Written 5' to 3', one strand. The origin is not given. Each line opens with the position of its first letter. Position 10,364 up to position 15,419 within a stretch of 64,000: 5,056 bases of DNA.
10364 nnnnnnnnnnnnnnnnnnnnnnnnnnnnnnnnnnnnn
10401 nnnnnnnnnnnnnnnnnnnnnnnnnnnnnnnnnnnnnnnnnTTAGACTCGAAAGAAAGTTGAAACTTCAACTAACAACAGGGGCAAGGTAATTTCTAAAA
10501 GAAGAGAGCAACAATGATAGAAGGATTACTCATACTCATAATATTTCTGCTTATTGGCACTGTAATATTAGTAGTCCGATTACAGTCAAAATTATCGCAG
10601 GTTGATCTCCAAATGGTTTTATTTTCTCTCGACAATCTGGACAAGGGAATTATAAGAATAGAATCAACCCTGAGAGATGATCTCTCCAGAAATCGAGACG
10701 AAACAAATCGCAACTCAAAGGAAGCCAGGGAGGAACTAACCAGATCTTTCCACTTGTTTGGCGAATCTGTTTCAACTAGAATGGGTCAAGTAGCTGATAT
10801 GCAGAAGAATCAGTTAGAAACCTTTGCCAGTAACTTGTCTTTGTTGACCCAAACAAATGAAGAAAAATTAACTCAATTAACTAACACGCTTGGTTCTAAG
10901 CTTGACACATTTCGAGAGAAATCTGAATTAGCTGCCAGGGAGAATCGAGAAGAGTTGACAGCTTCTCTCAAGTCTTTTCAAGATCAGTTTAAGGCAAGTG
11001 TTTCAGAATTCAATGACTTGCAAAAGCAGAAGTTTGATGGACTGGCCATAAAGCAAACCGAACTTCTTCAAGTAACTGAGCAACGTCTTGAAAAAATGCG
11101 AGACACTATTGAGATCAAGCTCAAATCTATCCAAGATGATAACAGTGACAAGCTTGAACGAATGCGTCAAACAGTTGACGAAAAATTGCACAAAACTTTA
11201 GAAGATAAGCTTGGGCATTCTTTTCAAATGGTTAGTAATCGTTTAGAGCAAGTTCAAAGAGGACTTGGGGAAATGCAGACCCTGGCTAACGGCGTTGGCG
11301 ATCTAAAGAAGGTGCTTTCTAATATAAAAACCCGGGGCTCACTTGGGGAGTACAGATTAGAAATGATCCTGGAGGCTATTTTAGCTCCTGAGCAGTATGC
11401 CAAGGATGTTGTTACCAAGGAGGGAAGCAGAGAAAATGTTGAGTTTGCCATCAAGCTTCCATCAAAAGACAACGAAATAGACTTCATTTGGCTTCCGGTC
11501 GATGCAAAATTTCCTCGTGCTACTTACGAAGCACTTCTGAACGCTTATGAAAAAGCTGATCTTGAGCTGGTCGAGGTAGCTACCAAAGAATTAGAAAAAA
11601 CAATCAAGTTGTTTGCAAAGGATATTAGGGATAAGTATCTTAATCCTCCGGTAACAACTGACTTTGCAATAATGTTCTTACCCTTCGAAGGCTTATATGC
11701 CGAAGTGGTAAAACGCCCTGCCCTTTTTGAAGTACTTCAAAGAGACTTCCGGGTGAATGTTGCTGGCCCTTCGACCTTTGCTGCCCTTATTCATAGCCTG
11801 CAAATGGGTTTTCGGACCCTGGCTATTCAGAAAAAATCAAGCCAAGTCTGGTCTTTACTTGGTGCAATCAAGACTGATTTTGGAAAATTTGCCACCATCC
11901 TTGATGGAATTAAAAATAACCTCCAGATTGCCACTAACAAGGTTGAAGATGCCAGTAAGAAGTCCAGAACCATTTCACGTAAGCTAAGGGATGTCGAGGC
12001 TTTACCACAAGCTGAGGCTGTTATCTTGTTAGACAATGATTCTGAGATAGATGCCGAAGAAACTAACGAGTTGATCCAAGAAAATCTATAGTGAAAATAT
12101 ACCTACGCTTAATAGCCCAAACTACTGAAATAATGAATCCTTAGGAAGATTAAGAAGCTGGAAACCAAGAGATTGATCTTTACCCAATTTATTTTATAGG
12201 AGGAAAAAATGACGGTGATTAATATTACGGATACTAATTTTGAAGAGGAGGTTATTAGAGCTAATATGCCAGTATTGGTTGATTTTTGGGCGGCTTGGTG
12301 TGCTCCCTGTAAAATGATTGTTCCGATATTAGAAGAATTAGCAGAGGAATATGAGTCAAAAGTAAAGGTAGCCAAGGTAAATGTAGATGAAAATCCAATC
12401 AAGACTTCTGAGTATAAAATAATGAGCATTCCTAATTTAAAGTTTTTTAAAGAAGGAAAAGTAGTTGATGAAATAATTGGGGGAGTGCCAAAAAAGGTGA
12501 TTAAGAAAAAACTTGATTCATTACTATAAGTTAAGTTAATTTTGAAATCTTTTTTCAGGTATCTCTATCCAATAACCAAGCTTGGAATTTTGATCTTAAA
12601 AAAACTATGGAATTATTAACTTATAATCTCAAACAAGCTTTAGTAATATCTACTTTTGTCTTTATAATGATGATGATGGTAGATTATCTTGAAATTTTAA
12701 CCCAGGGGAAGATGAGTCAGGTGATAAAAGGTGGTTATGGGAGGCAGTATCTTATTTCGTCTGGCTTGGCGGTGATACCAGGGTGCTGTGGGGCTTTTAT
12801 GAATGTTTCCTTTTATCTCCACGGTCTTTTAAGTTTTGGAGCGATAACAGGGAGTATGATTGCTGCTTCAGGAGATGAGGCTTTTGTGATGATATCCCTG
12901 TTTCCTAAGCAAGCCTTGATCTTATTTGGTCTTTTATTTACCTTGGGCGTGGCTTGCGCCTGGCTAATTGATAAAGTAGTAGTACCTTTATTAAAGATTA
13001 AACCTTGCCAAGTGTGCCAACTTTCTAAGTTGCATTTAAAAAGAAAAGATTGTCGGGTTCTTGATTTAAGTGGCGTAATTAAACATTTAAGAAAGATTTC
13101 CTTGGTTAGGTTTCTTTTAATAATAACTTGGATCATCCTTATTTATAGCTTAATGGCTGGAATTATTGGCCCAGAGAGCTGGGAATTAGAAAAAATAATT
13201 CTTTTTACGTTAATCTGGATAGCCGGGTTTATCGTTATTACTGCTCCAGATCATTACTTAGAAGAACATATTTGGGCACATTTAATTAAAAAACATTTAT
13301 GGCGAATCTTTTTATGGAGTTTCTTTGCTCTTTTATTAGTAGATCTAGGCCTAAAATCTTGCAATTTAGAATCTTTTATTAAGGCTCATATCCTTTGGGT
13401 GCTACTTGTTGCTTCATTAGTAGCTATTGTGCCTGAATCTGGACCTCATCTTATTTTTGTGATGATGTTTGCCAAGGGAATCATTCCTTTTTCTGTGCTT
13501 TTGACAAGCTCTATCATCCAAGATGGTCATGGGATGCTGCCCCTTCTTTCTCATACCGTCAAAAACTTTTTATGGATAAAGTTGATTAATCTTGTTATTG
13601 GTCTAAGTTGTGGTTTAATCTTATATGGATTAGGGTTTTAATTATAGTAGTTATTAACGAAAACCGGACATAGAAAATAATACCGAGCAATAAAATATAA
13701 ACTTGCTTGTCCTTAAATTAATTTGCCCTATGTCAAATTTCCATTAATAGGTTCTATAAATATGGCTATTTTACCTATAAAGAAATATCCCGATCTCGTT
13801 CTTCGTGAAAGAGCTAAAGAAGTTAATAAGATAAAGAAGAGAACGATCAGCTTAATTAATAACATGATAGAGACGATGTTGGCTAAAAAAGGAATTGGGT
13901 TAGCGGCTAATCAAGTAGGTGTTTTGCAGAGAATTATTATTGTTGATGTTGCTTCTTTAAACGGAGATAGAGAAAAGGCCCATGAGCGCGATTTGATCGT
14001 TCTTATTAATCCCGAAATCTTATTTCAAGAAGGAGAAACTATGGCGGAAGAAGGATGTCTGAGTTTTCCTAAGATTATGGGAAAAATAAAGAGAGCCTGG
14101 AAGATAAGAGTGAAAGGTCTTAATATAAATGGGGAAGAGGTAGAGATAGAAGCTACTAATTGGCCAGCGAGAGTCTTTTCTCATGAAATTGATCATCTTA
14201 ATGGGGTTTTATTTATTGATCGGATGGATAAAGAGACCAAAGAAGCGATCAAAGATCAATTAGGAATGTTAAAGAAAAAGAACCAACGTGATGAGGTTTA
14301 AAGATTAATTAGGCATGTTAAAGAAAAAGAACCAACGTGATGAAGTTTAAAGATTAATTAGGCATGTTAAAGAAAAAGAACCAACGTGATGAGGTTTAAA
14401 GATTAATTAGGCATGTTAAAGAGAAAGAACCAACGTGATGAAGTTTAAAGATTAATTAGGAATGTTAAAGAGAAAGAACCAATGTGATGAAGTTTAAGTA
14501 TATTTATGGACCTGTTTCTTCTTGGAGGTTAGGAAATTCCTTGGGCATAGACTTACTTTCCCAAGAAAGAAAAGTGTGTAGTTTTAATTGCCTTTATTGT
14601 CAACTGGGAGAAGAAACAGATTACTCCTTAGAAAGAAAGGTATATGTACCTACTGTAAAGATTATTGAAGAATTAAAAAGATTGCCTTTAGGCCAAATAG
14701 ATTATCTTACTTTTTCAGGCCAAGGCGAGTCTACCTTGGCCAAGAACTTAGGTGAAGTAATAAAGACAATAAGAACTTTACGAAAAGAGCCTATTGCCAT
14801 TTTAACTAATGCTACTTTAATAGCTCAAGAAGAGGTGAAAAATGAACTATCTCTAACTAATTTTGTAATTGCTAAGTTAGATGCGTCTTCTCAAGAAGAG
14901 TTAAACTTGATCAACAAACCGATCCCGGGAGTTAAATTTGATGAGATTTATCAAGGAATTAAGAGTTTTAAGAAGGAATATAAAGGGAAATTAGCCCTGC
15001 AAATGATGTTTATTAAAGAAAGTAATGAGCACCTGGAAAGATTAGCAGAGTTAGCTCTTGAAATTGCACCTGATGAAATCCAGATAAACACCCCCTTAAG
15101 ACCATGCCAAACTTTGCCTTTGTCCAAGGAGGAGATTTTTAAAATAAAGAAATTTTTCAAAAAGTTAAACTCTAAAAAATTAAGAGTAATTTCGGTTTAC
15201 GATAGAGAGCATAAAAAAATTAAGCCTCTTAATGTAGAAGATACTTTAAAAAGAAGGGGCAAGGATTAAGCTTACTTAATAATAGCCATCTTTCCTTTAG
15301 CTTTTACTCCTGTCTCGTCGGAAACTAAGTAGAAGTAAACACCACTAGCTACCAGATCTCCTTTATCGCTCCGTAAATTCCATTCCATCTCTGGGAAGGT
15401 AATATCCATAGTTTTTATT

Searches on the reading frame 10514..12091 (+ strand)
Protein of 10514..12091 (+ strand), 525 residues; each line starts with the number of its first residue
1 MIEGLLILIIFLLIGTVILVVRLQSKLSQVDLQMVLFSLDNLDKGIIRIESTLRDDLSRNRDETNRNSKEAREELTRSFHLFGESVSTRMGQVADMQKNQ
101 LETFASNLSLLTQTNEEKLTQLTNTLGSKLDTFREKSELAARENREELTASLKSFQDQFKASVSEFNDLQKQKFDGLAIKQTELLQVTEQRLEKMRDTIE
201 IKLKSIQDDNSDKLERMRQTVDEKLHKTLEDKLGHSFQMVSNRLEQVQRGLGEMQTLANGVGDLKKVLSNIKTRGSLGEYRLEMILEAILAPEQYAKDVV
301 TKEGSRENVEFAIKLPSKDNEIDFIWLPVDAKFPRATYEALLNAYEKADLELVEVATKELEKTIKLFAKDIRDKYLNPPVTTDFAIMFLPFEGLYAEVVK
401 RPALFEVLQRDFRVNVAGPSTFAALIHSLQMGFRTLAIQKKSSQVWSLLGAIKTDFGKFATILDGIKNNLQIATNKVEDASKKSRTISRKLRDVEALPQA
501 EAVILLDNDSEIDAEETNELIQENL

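Call 28: search_protein_families(library=pfam, proteins=[window:10514-12091:+], max_evalue=0.00001)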
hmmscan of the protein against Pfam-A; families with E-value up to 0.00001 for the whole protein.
window:10514-12091:+ (525 aa): 1 family
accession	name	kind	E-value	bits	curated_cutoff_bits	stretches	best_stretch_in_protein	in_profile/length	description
PF02646.22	RmuC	-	8e-68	229.1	26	1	213-501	2-288/291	RmuC family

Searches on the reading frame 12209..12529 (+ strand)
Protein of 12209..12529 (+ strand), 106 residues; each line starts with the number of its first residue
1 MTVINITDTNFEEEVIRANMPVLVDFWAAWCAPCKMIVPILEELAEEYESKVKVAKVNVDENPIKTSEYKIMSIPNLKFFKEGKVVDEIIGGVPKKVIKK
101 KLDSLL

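Call 29: search_protein_families(library=pfam, proteins=[window:12209-12529:+], max_evalue=0.00001)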
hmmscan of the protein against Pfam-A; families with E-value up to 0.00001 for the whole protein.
window:12209-12529:+ (106 aa): 4 families
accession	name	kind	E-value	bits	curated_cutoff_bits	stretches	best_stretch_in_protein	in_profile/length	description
PF00085.26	Thioredoxin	-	3.6e-32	110.9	23.5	1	3-103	2-102/103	Thioredoxin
PF13905.12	Thioredoxin_8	-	1.6e-07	32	27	1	21-63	3-47/94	Thioredoxin-like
PF13098.12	Thioredoxin_2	-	2e-06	28.5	27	1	19-102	5-104/104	Thioredoxin-like domain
PF00578.27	AhpC-TSA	-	6.3e-06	26.6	26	1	19-62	25-70/124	AhpC/TSA family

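Call 58: find_encoding_contigs(protein=window:12209-12529:+, flank=10000, max_places=10)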
Protein window:12209-12529:+ (106 aa): 3 contigs read that carry it; 2 places shown.
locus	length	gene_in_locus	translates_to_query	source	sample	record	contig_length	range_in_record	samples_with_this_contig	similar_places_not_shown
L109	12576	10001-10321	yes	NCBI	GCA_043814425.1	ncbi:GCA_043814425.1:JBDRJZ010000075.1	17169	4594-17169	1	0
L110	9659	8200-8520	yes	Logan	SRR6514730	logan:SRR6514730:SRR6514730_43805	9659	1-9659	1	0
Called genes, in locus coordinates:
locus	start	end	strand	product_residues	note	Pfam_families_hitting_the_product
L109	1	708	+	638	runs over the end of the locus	PF00111:Fer2, PF17650:RACo_linker, PF17651:Raco_middle, PF14574:RACo_C_ter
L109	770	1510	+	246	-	-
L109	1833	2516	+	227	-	PF02463:SMC_N (weak), PF00005:ABC_tran, PF13304:AAA_21 (faint)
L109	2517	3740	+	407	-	PF12704:MacB_PCD, PF02687:FtsX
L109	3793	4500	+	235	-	PF17131:TP_0789-like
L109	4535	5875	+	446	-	-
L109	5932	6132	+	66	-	PF20095:DUF6485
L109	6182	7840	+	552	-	PF00920:ILVD_EDD_N, PF24877:ILV_EDD_C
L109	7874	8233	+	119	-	PF02261:Asp_decarbox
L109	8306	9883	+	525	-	PF02646:RmuC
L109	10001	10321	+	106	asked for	PF00085:Thioredoxin, PF00578:AhpC-TSA (weak), PF08534:Redoxin (weak), PF13098:Thioredoxin_2 (weak), PF13905:Thioredoxin_8 (weak)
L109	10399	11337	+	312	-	PF11449:ArsP_2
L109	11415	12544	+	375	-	PF13518:HTH_28 (faint), PF13276:HTH_21 (weak), PF00665:rve, PF13683:rve_3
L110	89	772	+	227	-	PF02463:SMC_N (weak), PF00005:ABC_tran, PF13304:AAA_21 (faint)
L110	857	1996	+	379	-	PF12704:MacB_PCD (weak), PF02687:FtsX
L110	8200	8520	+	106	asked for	PF00085:Thioredoxin, PF00578:AhpC-TSA (weak), PF08534:Redoxin (weak), PF13098:Thioredoxin_2 (weak), PF13905:Thioredoxin_8 (weak)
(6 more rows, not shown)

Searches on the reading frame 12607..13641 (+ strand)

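Call 29: search_protein_families(library=pfam, proteins=[window:12607-13641:+], max_evalue=0.00001)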
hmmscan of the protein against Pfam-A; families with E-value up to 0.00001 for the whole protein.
window:12607-13641:+ (344 aa): 1 family
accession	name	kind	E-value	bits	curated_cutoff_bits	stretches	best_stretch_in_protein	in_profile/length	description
PF11449.14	ArsP_2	-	6.6e-30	104.9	32.5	1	12-323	15-339/359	Putative, 10TM heavy-metal exporter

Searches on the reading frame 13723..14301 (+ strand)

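Call 29: search_protein_families(library=pfam, proteins=[window:13723-14301:+], max_evalue=0.00001)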
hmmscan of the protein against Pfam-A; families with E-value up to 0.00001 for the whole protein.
window:13723-14301:+ (192 aa): 1 family
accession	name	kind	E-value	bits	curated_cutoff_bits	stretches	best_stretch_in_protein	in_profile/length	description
PF01327.26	Pep_deformylase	-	5.3e-52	176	22.8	1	17-173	2-155/156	Polypeptide deformylase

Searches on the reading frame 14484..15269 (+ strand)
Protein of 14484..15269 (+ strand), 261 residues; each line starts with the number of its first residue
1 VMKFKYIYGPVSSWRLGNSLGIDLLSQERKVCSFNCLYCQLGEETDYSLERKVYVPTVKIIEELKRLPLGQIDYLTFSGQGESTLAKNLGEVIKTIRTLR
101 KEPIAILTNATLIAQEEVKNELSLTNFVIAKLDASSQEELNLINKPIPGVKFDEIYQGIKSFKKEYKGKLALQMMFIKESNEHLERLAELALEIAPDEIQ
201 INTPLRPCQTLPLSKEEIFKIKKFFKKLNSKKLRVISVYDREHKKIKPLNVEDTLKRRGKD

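Call 29: search_protein_families(library=pfam, proteins=[window:14484-15269:+], max_evalue=0.00001)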
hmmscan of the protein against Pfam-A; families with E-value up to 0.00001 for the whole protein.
window:14484-15269:+ (261 aa): 1 family
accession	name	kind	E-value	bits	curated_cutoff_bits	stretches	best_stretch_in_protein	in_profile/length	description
PF04055.27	Radical_SAM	-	3.7e-15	56.9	29.5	1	31-191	6-166/166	Radical SAM superfamily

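Call 57: find_encoding_contigs(protein=window:14487-15269:+, flank=5000, max_places=10)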
Protein window:14487-15269:+ (260 aa): 2 contigs read that carry it; 1 place shown.
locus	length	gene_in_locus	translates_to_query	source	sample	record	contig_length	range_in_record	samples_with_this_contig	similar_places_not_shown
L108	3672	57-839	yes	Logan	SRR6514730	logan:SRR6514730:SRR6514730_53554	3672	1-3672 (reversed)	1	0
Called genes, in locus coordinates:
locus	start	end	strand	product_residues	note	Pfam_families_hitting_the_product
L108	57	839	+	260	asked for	PF04055:Radical_SAM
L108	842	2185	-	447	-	PF13585:CHU_C (faint)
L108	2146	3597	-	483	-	PF17210:SdrD_B, PF22904:NOMO1-like_2nd (weak), PF13620:CarboxypepD_reg (weak)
